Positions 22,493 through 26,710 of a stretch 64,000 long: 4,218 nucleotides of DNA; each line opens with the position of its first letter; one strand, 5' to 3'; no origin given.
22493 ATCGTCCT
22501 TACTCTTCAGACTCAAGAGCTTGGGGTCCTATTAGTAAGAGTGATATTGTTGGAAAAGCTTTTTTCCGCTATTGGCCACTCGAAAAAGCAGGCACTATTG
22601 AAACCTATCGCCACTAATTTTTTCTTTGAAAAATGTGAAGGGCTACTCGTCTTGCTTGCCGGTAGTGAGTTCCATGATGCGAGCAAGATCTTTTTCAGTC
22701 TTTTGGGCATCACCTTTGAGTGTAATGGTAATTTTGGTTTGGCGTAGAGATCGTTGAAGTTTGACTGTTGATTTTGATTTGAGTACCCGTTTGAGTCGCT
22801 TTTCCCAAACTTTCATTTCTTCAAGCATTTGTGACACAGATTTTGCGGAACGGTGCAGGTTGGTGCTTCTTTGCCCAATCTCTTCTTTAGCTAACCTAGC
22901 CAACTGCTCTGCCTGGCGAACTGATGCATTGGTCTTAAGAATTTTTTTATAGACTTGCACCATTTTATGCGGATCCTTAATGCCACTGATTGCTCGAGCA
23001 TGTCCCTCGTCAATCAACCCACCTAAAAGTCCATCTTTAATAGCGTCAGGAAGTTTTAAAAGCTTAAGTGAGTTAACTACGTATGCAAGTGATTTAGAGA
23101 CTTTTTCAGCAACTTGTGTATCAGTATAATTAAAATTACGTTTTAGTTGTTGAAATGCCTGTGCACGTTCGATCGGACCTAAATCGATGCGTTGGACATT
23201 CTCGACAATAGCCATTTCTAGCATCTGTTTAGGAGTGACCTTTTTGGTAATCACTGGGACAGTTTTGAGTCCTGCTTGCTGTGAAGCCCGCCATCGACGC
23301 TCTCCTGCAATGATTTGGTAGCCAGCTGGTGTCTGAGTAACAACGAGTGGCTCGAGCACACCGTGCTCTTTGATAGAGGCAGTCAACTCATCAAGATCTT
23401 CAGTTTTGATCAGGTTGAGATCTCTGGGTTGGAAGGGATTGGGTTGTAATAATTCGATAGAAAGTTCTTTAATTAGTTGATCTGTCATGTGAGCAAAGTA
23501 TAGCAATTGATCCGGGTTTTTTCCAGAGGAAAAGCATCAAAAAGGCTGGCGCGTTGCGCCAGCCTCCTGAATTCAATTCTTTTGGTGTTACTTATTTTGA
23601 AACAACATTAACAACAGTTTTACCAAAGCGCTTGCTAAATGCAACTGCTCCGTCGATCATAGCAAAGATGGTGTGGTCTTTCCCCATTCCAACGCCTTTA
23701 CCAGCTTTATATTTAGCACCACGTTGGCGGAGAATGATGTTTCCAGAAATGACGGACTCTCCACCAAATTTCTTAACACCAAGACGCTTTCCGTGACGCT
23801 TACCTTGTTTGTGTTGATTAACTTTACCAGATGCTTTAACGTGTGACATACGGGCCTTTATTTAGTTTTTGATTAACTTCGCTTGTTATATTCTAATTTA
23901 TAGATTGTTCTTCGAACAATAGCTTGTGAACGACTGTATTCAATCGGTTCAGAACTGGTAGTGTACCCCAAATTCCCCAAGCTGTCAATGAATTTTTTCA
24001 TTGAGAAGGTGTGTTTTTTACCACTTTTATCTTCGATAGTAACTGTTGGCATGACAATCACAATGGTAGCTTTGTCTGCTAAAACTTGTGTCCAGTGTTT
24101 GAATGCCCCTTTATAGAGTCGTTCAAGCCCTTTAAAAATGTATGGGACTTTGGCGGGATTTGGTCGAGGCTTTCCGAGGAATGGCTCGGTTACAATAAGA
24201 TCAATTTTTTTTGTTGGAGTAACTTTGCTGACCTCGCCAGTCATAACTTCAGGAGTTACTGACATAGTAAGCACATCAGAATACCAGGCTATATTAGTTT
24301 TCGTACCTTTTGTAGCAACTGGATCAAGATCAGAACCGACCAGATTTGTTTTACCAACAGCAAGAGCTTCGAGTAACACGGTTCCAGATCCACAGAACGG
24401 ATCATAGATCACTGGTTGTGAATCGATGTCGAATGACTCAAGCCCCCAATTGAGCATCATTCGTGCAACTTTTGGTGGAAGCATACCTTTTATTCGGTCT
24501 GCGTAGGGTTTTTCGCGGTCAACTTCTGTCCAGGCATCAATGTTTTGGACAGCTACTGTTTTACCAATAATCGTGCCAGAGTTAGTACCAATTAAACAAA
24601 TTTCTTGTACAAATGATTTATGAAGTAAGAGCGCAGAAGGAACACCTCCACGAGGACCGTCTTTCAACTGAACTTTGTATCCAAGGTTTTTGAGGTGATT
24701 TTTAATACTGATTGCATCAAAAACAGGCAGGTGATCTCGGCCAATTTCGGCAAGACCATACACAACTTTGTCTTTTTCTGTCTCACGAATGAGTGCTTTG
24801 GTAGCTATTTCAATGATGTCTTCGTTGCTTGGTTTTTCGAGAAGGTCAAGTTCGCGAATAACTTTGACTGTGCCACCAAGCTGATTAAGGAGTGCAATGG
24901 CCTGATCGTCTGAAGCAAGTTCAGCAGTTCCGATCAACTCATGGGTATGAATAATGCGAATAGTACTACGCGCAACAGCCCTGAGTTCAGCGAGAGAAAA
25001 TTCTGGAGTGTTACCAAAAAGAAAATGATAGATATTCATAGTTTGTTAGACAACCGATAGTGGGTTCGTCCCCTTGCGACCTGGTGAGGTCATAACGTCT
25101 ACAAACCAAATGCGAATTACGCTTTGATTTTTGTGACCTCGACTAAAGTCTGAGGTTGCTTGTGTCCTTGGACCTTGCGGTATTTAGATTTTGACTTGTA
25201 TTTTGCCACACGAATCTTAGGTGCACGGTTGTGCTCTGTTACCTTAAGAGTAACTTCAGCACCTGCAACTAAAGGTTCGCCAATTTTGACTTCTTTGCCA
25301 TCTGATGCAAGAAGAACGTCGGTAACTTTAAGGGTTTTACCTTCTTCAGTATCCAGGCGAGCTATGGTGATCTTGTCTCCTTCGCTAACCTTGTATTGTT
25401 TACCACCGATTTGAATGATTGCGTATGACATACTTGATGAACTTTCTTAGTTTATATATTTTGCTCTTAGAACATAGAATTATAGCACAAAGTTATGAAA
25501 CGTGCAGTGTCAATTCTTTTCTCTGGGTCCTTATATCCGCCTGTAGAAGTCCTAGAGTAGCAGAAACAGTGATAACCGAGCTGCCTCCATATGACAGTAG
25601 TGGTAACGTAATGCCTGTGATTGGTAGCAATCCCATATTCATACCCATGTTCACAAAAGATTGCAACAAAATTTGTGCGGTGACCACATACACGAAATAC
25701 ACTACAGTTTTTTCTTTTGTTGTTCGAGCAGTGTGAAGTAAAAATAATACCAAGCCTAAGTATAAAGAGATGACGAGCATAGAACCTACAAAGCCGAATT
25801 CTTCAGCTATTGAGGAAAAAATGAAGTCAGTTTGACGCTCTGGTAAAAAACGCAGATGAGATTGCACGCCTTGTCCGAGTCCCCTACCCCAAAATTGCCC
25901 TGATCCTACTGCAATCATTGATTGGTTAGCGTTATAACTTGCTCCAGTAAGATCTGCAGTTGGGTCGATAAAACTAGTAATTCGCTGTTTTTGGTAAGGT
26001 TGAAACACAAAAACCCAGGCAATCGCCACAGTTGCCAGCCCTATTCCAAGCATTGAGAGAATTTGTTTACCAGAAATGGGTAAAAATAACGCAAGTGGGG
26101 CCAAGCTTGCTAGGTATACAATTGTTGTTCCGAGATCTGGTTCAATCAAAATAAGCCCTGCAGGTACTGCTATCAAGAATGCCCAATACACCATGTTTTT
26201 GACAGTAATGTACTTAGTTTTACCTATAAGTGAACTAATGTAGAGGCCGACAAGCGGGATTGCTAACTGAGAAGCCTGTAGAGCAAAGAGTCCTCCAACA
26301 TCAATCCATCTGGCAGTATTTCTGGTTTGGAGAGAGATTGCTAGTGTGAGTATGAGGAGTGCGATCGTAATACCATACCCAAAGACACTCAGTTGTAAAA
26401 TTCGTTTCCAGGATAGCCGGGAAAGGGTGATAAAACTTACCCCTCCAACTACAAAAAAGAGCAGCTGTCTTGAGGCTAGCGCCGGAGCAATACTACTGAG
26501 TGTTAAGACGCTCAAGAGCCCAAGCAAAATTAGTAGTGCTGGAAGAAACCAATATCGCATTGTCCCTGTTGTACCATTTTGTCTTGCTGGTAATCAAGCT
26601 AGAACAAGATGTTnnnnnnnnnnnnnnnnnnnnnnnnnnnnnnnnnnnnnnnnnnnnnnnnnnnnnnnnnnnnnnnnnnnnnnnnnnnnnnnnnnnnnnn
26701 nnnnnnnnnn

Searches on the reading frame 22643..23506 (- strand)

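Call 10: search_protein_families(library=ncbifam, proteins=[window:22643-23506:-])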
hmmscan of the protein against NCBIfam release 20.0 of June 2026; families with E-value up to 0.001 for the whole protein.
window:22643-23506:- (287 aa): 6 families
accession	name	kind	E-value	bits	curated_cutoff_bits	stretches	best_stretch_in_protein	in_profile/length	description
TIGR04285.1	nucleoid_noc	exception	4.2e-56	190.1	315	1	12-258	2-246/255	nucleoid occlusion protein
TIGR00180.1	parB_part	domain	9.9e-50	168.9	58.45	1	12-189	5-185/186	ParB/RepB/Spo0J family partition protein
TIGR03734.1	PRTRC_parB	hypoth_equivalog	1.4e-26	93.1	278.6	1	34-202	13-185/555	PRTRC system ParB family protein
NF010406.0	PRK13832.1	subfamily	5.3e-12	45.1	640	1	19-174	11-168/578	plasmid partitioning protein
TIGR03454.1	partition_RepB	equivalog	2.9e-11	43.4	201.5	1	11-150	63-201/325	plasmid partitioning protein RepB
NF053625.1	SerKinSerKArch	equivalog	0.0003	20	380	0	35-86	32-86/244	ADP-dependent L-serine kinase SerK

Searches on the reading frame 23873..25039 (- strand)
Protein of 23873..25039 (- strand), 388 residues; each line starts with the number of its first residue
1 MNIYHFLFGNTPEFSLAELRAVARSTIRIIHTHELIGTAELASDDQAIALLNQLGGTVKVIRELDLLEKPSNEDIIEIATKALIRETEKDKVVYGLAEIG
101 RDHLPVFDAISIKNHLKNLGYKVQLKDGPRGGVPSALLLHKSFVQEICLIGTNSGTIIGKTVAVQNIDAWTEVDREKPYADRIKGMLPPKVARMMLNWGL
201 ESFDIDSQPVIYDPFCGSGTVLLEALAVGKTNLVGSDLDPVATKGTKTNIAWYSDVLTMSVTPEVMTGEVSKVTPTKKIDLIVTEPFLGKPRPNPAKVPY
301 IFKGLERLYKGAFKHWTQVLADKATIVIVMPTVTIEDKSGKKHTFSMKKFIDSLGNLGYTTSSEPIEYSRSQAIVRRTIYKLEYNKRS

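Call 10: search_protein_families(library=ncbifam, proteins=[window:23873-25039:-])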
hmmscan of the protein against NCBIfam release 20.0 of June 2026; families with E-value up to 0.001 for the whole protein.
window:23873-25039:- (388 aa): 5 families
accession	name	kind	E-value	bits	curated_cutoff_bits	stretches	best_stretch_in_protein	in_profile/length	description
TIGR01177.1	TIGR01177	hypoth_equivalog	1.5e-13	50.8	316.55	1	185-334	164-298/330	TIGR01177 family methyltransferase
NF040721.1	Trm14_Arch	equivalog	3.8e-06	26.3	280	0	205-229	189-213/370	tRNA (guanine(6)-N2)-methyltransferase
NF008748.0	PRK11783.1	equivalog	0.0001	20.7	466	0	207-227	192-212/704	bifunctional 23S rRNA (guanine(2069)-N(7))-methyltransferase RlmK/23S rRNA (guanine(2445)-N(2))-methyltransferase RlmL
NF033398.1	rRNA_meth_EmtA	equivalog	0.00029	20.3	625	1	187-251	171-231/336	EmtA family 23S rRNA (guanine(2470)) methyltransferase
NF042963.1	DUF1156_antiphage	equivalog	0.00053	18.2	1000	1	207-243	183-218/960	anti-phage-associated DUF1156 domain-containing protein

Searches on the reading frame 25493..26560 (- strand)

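Call 10: search_protein_families(library=ncbifam, proteins=[window:25493-26560:-])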
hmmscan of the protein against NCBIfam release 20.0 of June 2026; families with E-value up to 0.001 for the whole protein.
window:25493-26560:- (355 aa): 6 families
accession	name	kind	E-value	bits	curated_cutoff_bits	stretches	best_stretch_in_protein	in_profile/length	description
TIGR02210.1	rodA_shape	equivalog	1.5e-86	290.7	336.7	1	4-341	2-351/357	rod shape-determining protein RodA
TIGR02614.1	ftsW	equivalog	1.1e-73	248.3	337.5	1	5-341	6-352/357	putative lipid II flippase FtsW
NF008060.0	PRK10794.1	equivalog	7.7e-52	176.5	590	1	11-351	28-367/370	peptidoglycan glycosyltransferase MrdB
TIGR02615.1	spoVE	exception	4.3e-46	158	448.8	1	29-339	38-349/354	stage V sporulation protein E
NF008042.0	PRK10774.1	equivalog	1.7e-44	152.5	493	1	30-345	74-392/405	cell division protein FtsW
NF037961.1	RodA_shape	subfamily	1.4e-42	146.5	150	2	177-334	235-399/415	rod shape-determining protein RodA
